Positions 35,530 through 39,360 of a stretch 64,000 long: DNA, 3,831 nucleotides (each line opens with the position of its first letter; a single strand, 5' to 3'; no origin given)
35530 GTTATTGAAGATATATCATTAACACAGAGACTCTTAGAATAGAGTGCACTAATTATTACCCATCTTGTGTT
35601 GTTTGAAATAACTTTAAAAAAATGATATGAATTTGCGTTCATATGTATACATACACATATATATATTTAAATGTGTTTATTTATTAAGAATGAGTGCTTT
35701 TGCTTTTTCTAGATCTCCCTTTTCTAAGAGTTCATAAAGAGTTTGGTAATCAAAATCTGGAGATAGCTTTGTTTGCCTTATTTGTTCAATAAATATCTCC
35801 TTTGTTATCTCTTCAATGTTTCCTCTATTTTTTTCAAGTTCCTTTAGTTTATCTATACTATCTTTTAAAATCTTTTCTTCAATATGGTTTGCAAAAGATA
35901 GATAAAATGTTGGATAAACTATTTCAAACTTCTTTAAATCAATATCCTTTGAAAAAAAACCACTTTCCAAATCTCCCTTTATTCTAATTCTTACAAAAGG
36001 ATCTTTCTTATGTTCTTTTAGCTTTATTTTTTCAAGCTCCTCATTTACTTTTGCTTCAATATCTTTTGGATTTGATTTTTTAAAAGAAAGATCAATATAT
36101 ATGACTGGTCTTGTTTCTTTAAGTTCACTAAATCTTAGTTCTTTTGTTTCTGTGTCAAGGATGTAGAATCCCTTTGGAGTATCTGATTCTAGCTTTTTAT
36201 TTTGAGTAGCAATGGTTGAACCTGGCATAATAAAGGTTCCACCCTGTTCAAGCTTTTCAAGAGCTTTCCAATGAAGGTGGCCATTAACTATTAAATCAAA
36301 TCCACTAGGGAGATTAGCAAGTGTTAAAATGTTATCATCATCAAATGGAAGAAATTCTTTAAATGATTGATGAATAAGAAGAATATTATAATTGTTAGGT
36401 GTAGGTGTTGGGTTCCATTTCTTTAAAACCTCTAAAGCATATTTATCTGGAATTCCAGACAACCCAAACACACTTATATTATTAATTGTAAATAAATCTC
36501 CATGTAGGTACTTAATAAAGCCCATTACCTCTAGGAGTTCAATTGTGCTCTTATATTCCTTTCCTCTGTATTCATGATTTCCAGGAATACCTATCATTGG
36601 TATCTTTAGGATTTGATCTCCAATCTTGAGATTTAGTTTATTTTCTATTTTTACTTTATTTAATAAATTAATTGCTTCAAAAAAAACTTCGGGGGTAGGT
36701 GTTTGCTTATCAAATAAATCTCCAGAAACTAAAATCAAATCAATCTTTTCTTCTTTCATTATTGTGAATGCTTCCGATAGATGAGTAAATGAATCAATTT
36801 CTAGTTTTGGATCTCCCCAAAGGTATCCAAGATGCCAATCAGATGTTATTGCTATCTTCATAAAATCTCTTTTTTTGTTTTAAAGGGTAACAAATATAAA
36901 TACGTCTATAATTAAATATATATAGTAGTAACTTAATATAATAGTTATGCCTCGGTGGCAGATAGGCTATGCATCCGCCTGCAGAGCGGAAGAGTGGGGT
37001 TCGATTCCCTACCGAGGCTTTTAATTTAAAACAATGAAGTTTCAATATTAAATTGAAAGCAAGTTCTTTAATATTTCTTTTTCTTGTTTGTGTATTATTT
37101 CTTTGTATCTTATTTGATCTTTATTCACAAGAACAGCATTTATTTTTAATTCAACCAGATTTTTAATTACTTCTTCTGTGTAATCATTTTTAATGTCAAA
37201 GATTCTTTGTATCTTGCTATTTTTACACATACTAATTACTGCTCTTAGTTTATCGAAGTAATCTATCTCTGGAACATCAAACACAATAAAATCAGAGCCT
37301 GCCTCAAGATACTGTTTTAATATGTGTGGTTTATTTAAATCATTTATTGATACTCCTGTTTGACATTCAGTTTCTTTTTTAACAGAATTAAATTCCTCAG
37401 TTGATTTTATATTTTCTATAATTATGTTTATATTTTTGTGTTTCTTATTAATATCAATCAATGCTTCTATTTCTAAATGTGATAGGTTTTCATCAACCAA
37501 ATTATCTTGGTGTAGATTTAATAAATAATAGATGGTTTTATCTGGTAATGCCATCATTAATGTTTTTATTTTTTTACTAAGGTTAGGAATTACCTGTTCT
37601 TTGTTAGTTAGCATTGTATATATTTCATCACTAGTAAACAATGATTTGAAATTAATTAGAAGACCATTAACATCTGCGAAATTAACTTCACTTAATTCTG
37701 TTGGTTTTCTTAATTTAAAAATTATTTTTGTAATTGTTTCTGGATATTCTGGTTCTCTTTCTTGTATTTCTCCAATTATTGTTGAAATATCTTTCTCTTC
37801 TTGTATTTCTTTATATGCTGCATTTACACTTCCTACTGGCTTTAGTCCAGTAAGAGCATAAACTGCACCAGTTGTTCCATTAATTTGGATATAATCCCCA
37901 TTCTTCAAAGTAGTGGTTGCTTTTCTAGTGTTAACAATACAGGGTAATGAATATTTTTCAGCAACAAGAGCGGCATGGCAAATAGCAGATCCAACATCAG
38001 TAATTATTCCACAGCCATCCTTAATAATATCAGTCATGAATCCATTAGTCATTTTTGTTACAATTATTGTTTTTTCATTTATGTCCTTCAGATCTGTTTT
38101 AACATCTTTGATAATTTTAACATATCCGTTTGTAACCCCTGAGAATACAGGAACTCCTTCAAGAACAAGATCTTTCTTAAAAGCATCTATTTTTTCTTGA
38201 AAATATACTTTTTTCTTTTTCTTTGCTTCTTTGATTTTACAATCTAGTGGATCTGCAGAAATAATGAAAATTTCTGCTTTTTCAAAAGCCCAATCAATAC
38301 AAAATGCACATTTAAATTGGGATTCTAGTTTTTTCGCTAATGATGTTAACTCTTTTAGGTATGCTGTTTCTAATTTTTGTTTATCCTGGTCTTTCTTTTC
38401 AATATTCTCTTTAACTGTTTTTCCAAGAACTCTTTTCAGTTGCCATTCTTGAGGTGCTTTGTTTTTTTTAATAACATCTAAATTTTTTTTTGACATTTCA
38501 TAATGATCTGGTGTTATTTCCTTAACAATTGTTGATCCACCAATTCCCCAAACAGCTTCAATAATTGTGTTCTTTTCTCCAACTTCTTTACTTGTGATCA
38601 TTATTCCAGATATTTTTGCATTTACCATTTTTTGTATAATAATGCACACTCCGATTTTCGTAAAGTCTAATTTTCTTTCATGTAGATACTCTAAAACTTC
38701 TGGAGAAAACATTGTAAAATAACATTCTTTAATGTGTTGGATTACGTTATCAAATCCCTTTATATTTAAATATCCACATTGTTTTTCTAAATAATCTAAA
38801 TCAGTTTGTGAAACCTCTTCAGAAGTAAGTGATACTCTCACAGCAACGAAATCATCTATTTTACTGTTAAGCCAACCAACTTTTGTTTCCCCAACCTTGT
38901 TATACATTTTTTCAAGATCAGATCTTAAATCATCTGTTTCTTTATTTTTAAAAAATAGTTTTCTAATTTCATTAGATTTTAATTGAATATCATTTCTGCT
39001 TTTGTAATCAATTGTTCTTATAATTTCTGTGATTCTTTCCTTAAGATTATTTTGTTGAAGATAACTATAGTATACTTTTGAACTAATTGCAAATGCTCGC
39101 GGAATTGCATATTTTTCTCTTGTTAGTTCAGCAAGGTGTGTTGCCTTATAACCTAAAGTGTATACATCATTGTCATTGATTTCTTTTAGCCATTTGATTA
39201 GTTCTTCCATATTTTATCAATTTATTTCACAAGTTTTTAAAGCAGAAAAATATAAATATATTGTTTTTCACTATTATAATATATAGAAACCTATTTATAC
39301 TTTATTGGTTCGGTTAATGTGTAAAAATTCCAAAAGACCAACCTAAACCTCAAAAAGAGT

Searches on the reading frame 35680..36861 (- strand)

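Call 17: search_protein_families(library=pfam, proteins=[window:35680-36861:-], max_evalue=0.001)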
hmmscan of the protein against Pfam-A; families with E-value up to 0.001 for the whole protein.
window:35680-36861:- (394 aa): 2 families
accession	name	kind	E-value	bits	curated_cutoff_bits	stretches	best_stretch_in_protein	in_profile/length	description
PF00149.33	Metallophos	-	6.1e-16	59.9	21.5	1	1-198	1-190/191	Calcineurin-like phosphoesterase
PF12850.12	Metallophos_2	-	2.9e-07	31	27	1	1-239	1-153/154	Calcineurin-like phosphoesterase superfamily domain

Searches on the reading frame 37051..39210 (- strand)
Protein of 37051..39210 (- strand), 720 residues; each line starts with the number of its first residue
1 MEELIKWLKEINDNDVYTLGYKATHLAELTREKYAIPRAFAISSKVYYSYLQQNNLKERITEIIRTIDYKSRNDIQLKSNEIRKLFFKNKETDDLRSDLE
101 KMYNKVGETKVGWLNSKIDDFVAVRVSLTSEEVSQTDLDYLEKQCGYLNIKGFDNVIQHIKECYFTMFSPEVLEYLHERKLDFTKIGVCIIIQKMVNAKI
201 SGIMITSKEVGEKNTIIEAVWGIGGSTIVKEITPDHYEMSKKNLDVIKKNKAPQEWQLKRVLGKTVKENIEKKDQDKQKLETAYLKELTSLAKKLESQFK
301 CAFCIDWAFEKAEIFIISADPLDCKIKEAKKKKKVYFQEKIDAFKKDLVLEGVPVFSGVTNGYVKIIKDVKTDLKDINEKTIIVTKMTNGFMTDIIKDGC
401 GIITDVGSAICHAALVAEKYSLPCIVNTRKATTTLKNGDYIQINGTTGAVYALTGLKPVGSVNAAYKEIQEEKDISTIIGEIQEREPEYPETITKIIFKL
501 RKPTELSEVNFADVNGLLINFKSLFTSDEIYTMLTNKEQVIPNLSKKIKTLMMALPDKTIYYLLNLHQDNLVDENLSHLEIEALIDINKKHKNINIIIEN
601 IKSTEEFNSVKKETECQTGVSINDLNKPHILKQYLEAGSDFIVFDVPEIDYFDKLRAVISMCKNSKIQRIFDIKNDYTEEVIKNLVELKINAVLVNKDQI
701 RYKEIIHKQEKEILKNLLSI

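Call 17: search_protein_families(library=pfam, proteins=[window:37051-39210:-], max_evalue=0.001)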
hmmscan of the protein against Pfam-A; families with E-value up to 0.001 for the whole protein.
window:37051-39210:- (720 aa): 2 families
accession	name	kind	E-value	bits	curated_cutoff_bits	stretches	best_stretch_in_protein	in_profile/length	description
PF01326.24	PPDK_N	-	2.7e-52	178.5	27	1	18-339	3-326/328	Pyruvate phosphate dikinase, AMP/ATP-binding domain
PF00391.29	PEP-utilizers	-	5.4e-16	58.4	23.1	1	378-448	2-72/72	PEP-utilising enzyme, mobile domain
